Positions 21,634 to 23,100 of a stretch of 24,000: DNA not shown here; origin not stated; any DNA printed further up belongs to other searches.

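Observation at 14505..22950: Cytoplasmic Mvh-type [NiFe]-hydrogenase co-operonic with a Qmo-like module (two HdrA-like flavoproteins plus two membrane FeS/cytochrome-b fusions) and no HdrBC: candidate quinone-coupled bifurcating hydrogenase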

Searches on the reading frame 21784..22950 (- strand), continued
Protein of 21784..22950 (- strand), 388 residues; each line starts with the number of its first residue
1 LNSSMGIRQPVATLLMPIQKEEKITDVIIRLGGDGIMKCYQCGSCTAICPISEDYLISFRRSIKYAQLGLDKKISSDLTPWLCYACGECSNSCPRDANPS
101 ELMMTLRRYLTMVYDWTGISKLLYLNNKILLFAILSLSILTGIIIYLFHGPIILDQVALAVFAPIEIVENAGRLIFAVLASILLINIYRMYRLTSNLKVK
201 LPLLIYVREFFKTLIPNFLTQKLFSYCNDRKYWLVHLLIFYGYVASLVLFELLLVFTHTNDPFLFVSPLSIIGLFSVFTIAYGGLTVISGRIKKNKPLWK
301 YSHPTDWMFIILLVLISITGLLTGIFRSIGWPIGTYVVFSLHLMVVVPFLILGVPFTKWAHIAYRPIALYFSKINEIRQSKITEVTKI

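Call 44: search_protein_families(library=pfam, proteins=[L005:3434-3787:+, L005:3792-4304:+, L005:4312-5238:+, L005:15833-16936:-, L005:17283-18368:-, L017:16260-16973:+, L017:6517-7731:-, L017:3669-6056:-, L005:2167-3276:-], max_evalue=0.0001)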
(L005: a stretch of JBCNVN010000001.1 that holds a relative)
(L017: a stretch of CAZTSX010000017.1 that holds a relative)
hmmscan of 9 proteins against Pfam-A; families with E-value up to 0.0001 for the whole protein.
L005:3434-3787:+ (117 aa): 1 family
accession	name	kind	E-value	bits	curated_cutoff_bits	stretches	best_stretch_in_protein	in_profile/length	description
PF23100.1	DUF2096_N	-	1.1e-12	48.6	26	1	15-111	1-91/96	DUF2096 N-terminal four-helical bundle domain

L005:3792-4304:+ (170 aa): 7 families
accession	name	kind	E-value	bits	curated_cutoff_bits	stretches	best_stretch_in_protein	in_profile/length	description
PF13183.11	Fer4_8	-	4.9e-12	46.6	27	1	19-80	2-68/68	4Fe-4S dicluster domain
PF13534.11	Fer4_17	-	5.6e-10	40.1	22.2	1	21-81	1-61/61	4Fe-4S dicluster domain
PF13187.11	Fer4_9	-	1.9e-08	34.6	27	1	21-79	1-50/52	4Fe-4S dicluster domain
PF13237.11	Fer4_10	-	3.8e-07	30.4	25.5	1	20-77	7-53/53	4Fe-4S dicluster domain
PF14697.11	Fer4_21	-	4.3e-06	27.2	35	0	5-38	25-57/59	4Fe-4S dicluster domain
PF12838.12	Fer4_7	-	6.2e-06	27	27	1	21-80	1-52/52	4Fe-4S dicluster domain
PF14691.11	Fer4_20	-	9.2e-05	22.7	25.8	0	66-98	24-58/113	Dihydroprymidine dehydrogenase domain II, 4Fe-4S cluster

L005:4312-5238:+ (308 aa): 1 family
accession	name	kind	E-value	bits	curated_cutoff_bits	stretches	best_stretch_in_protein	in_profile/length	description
PF02754.22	CCG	-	3.7e-23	81.9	20.6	2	11-96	1-85/85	Cysteine-rich domain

L005:15833-16936:- (367 aa): 1 family
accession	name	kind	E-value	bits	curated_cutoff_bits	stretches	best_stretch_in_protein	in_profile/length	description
PF14528.11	LAGLIDADG_3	-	9.9e-15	55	22.5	1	223-311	3-76/82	LAGLIDADG-like domain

L005:17283-18368:- (361 aa): 2 families
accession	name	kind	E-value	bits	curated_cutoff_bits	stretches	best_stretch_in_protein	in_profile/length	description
PF01300.24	Sua5_yciO_yrdC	-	1.7e-63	213.7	25.1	1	27-205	1-178/178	Telomere recombination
PF03481.19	Sua5_C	-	4.9e-32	111.8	22.9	1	207-354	1-136/136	Threonylcarbamoyl-AMP synthase, C-terminal domain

L017:16260-16973:+ (237 aa): 1 family
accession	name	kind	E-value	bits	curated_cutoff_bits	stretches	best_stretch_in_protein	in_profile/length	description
PF13386.12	DsbD_2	-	5.6e-06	26.8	24.9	1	43-229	30-197/199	Cytochrome C biogenesis protein transmembrane region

L017:6517-7731:- (404 aa): 1 family
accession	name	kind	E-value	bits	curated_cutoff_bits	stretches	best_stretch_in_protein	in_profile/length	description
PF00795.27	CN_hydrolase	-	1.4e-39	136.4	23.2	1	83-336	6-246/256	Carbon-nitrogen hydrolase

L017:3669-6056:- (795 aa): 9 families
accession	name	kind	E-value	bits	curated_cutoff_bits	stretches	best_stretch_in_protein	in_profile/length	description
PF00930.27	DPPIV_N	-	8.6e-100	334.3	22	1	156-511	2-354/354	Dipeptidyl peptidase IV (DPP IV) N-terminal region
PF00326.27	Peptidase_S9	-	7.4e-59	199.2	22.6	1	599-795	6-210/213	Prolyl oligopeptidase family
PF02129.25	Peptidase_S15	-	5e-10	40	23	1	564-709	12-147/262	X-Pro dipeptidyl-peptidase (S15 family)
PF07676.18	PD40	-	7.3e-09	35.8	20.9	0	270-287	11-28/38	WD40-like Beta Propeller Repeat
PF12146.15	Hydrolase_4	-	6.4e-07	29.4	27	0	722-773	185-234/239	Serine aminopeptidase, S33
PF05448.18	AXE1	-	1.1e-06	28.1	21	0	528-767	40-301/321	Acetyl xylan esterase (AXE1)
PF01738.24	DLH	-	2.2e-06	27.9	21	1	637-773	77-188/217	Dienelactone hydrolase family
PF08840.17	BAAT_C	-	4.8e-06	27.2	20.9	0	642-679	8-45/210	BAAT / Acyl-CoA thioester hydrolase C terminal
PF20434.5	BD-FAE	-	6.6e-06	26.2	26.8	0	705-753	165-214/215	BD-FAE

L005:2167-3276:- (369 aa): 2 families
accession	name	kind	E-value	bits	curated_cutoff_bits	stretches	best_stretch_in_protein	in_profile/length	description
PF01895.24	PhoU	-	7.9e-12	45.8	23.5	1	148-239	1-88/89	PhoU domain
PF04014.23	MazE_antitoxin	-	1.9e-09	37.8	24.7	1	13-56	1-44/48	Antidote-toxin recognition MazE, bacterial antitoxin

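Call 45: find_encoding_contigs(protein=P0024, flank=9000, max_places=1)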
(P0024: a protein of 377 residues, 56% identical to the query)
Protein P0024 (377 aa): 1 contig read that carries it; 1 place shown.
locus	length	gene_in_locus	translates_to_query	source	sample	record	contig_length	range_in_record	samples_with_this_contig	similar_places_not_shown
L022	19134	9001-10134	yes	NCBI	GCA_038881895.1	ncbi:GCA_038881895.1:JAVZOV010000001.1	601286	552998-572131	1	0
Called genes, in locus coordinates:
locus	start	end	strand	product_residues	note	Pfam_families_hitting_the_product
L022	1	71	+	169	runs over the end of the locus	PF18306:LDcluster4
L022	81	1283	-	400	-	PF27234:MJ0013, PF07282:Cas12f1-like_TNB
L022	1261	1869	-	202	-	PF00376:MerR, PF12728:HTH_17, PF13411:MerR_1, PF00239:Resolvase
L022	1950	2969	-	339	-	PF00291:PALP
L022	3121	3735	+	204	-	PF00857:Isochorismatase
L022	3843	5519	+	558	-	PF00221:Lyase_aromatic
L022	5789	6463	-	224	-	PF02361:CbiQ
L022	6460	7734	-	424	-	PF13175:AAA_15 (faint), PF13555:AAA_29 (faint), PF25199:nSTAND_NTPase5 (faint), PF00005:ABC_tran, PF02463:SMC_N (faint), PF13476:AAA_23 (faint), PF13304:AAA_21 (weak), PF00005:ABC_tran, +1 more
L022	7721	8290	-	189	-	PF09819:ABC_cobalt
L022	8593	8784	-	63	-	PF07282:Cas12f1-like_TNB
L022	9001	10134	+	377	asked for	PF13183:Fer4_8, PF25160:LdpA_Fe-S-bd (faint), PF12838:Fer4_7 (weak), PF13187:Fer4_9, PF13534:Fer4_17 (faint), PF02665:Nitrate_red_gam (weak)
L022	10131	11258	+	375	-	PF13183:Fer4_8 (weak)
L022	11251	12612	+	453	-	PF00890:FAD_binding_2, PF01134:GIDA (weak), PF01266:DAO, PF03486:HI0933_like (weak), PF07992:Pyr_redox_2 (weak), PF12831:FAD_oxidored, PF13450:NAD_binding_8, PF07992:Pyr_redox_2, +5 more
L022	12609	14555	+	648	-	PF00890:FAD_binding_2 (weak), PF07992:Pyr_redox_2 (weak), PF12831:FAD_oxidored (weak), PF12838:Fer4_7 (weak), PF13187:Fer4_9 (weak), PF00037:Fer4 (weak), PF12838:Fer4_7, PF14697:Fer4_21, +9 more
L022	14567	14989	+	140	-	PF02662:FlpD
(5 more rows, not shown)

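Call 46: find_encoding_contigs(protein=P0080, flank=9000, max_places=1)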
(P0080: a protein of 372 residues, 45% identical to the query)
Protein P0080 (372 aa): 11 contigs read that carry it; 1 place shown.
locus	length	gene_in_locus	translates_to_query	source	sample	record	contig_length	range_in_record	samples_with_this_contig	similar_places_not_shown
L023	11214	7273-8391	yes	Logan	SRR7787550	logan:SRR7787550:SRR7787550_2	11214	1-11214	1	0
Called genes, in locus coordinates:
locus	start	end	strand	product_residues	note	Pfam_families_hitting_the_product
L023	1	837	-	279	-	?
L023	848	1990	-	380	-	PF07992:Pyr_redox_2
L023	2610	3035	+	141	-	PF02635:DsrE, PF13686:DrsE_2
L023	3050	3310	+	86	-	PF01206:TusA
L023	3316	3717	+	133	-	PF02662:FlpD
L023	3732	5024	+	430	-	PF00890:FAD_binding_2 (weak), PF01134:GIDA (weak), PF07992:Pyr_redox_2 (weak), PF12831:FAD_oxidored, PF00037:Fer4 (weak), PF13183:Fer4_8 (weak), PF13187:Fer4_9, PF07992:Pyr_redox_2, +7 more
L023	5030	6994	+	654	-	PF07992:Pyr_redox_2 (weak), PF01266:DAO (weak), PF12831:FAD_oxidored (weak), PF13450:NAD_binding_8 (weak), PF13237:Fer4_10, PF12838:Fer4_7, PF13187:Fer4_9, PF14697:Fer4_21, +7 more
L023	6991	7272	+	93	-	-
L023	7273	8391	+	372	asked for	PF25160:LdpA_Fe-S-bd (faint), PF12838:Fer4_7 (weak), PF13183:Fer4_8, PF13187:Fer4_9, PF13534:Fer4_17 (weak)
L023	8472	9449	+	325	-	-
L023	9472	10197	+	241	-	PF13522:GATase_6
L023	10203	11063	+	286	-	PF00701:DHDPS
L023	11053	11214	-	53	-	?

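Call 47: find_encoding_contigs(protein=P0095, flank=9000, max_places=1)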
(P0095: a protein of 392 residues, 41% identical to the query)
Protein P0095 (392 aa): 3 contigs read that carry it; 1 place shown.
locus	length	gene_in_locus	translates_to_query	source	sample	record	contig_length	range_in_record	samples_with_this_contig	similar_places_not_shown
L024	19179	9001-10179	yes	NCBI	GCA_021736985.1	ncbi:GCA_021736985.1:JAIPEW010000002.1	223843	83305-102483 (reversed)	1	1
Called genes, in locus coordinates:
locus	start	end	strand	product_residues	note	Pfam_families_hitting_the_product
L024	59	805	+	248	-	PF03692:CxxCxxCC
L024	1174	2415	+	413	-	PF14306:PUA_2, PF01747:ATP-sulfurylase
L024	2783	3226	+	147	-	PF12838:Fer4_7 (weak), PF13187:Fer4_9 (faint), PF12139:APS-reductase_C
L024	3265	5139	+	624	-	PF00890:FAD_binding_2, PF02910:Succ_DH_flav_C (weak)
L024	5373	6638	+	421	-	PF00070:Pyr_redox (faint), PF00890:FAD_binding_2 (weak), PF01266:DAO (faint), PF07992:Pyr_redox_2 (weak), PF12831:FAD_oxidored, PF13450:NAD_binding_8, PF13738:Pyr_redox_3 (faint), PF12838:Fer4_7 (faint), +5 more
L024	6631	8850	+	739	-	PF00890:FAD_binding_2 (weak), PF01266:DAO (weak), PF07992:Pyr_redox_2, PF12831:FAD_oxidored, PF13450:NAD_binding_8, PF12837:Fer4_6, PF13187:Fer4_9, PF02662:FlpD, +4 more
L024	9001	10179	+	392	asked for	PF00037:Fer4 (faint), PF13183:Fer4_8, PF13187:Fer4_9, PF13237:Fer4_10 (weak), PF13534:Fer4_17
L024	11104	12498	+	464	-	PF02040:ArsB, PF03600:CitMHS, PF06450:NhaB (weak), PF00939:Na_sulph_symp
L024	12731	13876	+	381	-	PF00089:Trypsin, PF13365:Trypsin_2, PF00595:PDZ, PF13180:PDZ_2, PF17820:PDZ_6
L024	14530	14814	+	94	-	PF04023:FeoA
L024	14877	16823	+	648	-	PF01926:MMR_HSR1, PF02421:FeoB_N, PF07670:Gate, PF07664:FeoB_C, PF07670:Gate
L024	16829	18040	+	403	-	PF00768:Peptidase_S11, PF02113:Peptidase_S13 (weak), PF13354:Beta-lactamase2, PF07943:PBP5_C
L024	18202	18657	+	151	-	PF01475:FUR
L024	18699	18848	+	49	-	-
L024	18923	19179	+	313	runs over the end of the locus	PF01734:Patatin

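Call 48: find_encoding_contigs(protein=P0119, flank=9000, max_places=1)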
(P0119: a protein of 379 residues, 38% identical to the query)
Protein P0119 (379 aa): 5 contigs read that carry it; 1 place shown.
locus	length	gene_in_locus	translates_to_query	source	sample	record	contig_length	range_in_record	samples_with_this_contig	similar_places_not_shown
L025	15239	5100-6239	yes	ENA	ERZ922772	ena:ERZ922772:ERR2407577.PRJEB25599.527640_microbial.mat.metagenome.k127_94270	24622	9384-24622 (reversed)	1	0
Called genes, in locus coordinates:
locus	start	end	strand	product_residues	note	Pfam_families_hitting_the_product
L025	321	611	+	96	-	PF12802:MarR_2 (faint), PF01022:HTH_5 (weak), PF12840:HTH_20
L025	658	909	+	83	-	PF01206:TusA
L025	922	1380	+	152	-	PF02662:FlpD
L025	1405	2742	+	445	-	PF00890:FAD_binding_2, PF01134:GIDA (weak), PF01266:DAO (weak), PF03486:HI0933_like (weak), PF07992:Pyr_redox_2 (weak), PF12831:FAD_oxidored, PF13450:NAD_binding_8 (weak), PF12838:Fer4_7 (weak), +2 more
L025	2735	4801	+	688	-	PF00890:FAD_binding_2, PF01134:GIDA (weak), PF01266:DAO, PF07992:Pyr_redox_2 (weak), PF12831:FAD_oxidored, PF13450:NAD_binding_8, PF13237:Fer4_10, PF12838:Fer4_7, +7 more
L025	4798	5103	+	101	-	-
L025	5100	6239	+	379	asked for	PF25160:LdpA_Fe-S-bd (faint), PF12838:Fer4_7 (weak), PF13183:Fer4_8, PF13187:Fer4_9, PF13237:Fer4_10, PF13534:Fer4_17 (weak)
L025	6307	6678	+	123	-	PF13686:DrsE_2 (faint)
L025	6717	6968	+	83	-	PF01206:TusA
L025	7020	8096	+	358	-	PF04143:Sulf_transp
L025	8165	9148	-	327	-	PF00126:HTH_1, PF03466:LysR_substrate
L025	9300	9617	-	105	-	PF22263:DUF6951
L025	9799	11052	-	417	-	PF04055:Radical_SAM, PF13186:SPASM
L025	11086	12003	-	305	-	PF00582:Usp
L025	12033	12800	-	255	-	PF02625:XdhC_CoxI, PF13478:XdhC_C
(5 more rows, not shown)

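Call 55: predict_structure(alignment_id=A1)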
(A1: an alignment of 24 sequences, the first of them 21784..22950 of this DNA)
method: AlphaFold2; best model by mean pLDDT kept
length: 388 residues; sequences in the alignment: 24
mean_pLDDT: 83.6   pTM: 0.83
mean pLDDT of the five models: 83.6, 83.0, 82.3, 81.0, 79.2
residues with pLDDT >= 90: 189; 70-90: 131; 50-70: 51; < 50: 17
segments of 3 or more residues with pLDDT < 50: 9-20
pLDDT, mean of each block of 10 residues (from residue 1): 52 41 85 83 54 66 88 92 64 68 91 95 96 97 93 90 87 91 95 85 94 90 79 90 85 63 67 90 95 86 90 91 89 94 92 87 89 91 85
secondary structure, 60 per line:
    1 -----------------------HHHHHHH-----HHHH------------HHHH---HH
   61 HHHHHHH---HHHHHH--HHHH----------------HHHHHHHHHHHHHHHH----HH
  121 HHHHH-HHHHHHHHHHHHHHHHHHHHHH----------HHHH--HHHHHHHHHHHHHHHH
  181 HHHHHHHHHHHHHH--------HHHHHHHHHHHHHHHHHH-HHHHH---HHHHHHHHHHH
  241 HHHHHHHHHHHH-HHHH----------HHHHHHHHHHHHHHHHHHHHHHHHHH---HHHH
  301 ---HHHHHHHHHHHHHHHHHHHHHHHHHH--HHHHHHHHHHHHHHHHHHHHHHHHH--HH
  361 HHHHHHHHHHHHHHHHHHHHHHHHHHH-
elements in order: H24-30 H36-39 H52-55 H59-67 H71-76 H79-82 H99-114 H119-125 H127-148 H159-162 H165-194 H203-220 H222-226 H230-252 H254-257 H268-293 H297-300 H304-329 H332-356 H359-387

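Call 58: fold_search(model_id=the predicted structure, library=pdb)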
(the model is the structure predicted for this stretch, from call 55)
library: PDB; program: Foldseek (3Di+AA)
matches with E <= 10: 244; with E <= 0.001: 0
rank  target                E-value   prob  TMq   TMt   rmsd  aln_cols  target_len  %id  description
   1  8rvu_c                4.9e-02  1.00  0.22  0.45   2.2        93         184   31  CryoEM structure of the Elp-Hdr complex of Methanothermobacter marburgensis state 2 (composite structure) (released 2025-05-14)
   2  7bkb_C                8.8e-02  1.00  0.21  0.42   5.0       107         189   28  Formate dehydrogenase - heterodisulfide reductase - formylmethanofuran dehydrogenase complex from Methanospirillum hun (released 2021-09-29)
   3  8rvu_C                9.1e-02  1.00  0.23  0.46   8.3       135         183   25  CryoEM structure of the Elp-Hdr complex of Methanothermobacter marburgensis state 2 (composite structure) (released 2025-05-14)
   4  8rwn_C                1.0e-01  1.00  0.22  0.45   2.2        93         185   31  CryoEM structure of the Hdr(ABC)2 subunits of the Elp-Hdr complex of Methanothermobacter marburgensis (released 2025-05-14)
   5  5odc_I                1.1e-01  1.00  0.22  0.48   4.5       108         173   27  Heterodisulfide reductase / [NiFe]-hydrogenase complex from Methanothermococcus thermolithotrophicus at 2.3 A resoluti (released 2017-08-30)
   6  5odc_C                1.4e-01  1.00  0.22  0.45   5.5       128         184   23  Heterodisulfide reductase / [NiFe]-hydrogenase complex from Methanothermococcus thermolithotrophicus at 2.3 A resoluti (released 2017-08-30)
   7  5odh_I                2.1e-01  1.00  0.22  0.45   2.1        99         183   28  Heterodisulfide reductase / [NiFe]-hydrogenase complex from Methanothermococcus thermolithotrophicus soaked with heter (released 2017-08-30)
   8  5ung                  5.5e-01  0.07  0.12  0.11  29.7       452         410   13  XFEL structure of human angiotensin II type 2 receptor (Orthorhombic form) in complex with compound 1 (N-benzyl-N-(2-eth (released 2017-04-05)
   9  7p5c_A                7.3e-01  0.06  0.11  0.11  27.6       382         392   14  Cryo-EM structure of human TTYH3 in Ca2+ and GDN (released 2021-08-11)
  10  6rnk_A                7.6e-01  0.08  0.11  0.14  22.5       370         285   12  Crystal structure of a humanized (K18E, K269N) rat succinate receptor SUCNR1 (GPR91) in complex with a nanobody and an (released 2019-08-14)
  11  6grj_E                8.6e-01  0.09  0.13  0.15  36.5       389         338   12  Structure of the AhlB pore of the tripartite alpha-pore forming toxin, AHL, from Aeromonas hydrophila. (released 2019-07-03)
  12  7a0g_HHH              9.8e-01  0.08  0.11  0.13  36.9       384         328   10  Structure of the SmhB pore of the tripartite alpha-pore forming toxin, Smh, from Serratia marcescens. (released 2021-03-31)
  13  6grj_A                1.3e+00  0.08  0.13  0.15  35.9       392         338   11  Structure of the AhlB pore of the tripartite alpha-pore forming toxin, AHL, from Aeromonas hydrophila. (released 2019-07-03)
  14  6z10_A                1.3e+00  0.06  0.11  0.14  22.7       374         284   11  Crystal structure of a humanized (K18E, K269N) rat succinate receptor SUCNR1 (GPR91) in complex with a nanobody and an (released 2020-09-16)
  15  8ykx_R                1.4e+00  0.06  0.12  0.15  22.4       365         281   14  Cryo-EM structure of succinate receptor SUCR1 bound to maleic acid (released 2024-05-29)
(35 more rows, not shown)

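Call 62: search_solved_structures(query=A1, max_evalue=10, show_alignments=0)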
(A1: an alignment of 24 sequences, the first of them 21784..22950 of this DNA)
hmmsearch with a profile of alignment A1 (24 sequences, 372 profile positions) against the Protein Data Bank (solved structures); distinct sequences matched with E-value up to 10: 78 (the best 60 are shown).
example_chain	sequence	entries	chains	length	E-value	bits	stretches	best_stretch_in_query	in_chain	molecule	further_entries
7bkb_C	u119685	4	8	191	1.7e-19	73.6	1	4-92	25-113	CoB--CoM heterodisulfide reductase subunit C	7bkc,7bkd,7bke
8rvv_C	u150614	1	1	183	4.4e-19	72.2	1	4-82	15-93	H(2):CoB-CoM heterodisulfide,ferredoxin reductase subunit C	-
8rvu_c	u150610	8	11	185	4.5e-19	72.2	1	4-82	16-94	H(2):CoB-CoM heterodisulfide,ferredoxin reductase subunit C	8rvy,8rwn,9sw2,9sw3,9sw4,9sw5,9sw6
5odc_C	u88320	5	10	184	2.4e-16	63.3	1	18-93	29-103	Heterodisulfide reductase, subunit C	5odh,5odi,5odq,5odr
9sfi_E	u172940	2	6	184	1.5e-15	60.7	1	18-92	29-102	H(2)/formate:CoB-CoM heterodisulfide,ferredoxin reductase subunit C2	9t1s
5t5i_G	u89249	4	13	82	0.001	21.7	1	21-81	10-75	Tungsten formylmethanofuran dehydrogenase subunit fwdG | Tungsten formylmethanofuran dehydrogenase, subunit G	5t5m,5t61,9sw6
9sfi_U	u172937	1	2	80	0.001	21.7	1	21-81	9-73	4Fe-4S binding protein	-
1kf6_B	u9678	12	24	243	0.0019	20.8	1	18-86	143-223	FUMARATE REDUCTASE IRON-SULFUR PROTEIN | Fumarate reductase iron-sulfur subunit | Fumarate reductase (Anaerobic), Fe-S subunit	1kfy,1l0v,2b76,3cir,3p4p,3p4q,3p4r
9ojn_A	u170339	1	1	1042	0.0099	18.4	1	65-96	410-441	Iron-sulfur-binding reductase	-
8rja_F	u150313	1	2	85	0.013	18.1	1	18-82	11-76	NAD(P)H-quinone oxidoreductase subunit I, chloroplastic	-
7eu3_I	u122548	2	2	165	0.031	16.8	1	19-80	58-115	NAD(P)H-quinone oxidoreductase subunit I, chloroplastic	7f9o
7bkb_L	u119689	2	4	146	0.037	16.6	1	19-80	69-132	Formylmethanofuran dehydrogenase, subunit G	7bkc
5t5i_F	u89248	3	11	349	0.039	16.5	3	19-81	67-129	Tungsten formylmethanofuran dehydrogenase subunit fwdF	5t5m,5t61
9sw6_G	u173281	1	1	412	0.058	15.9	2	20-80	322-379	Polyferredoxin protein MvhB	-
9g03_E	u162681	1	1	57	0.1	15.1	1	19-37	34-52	Ferredoxin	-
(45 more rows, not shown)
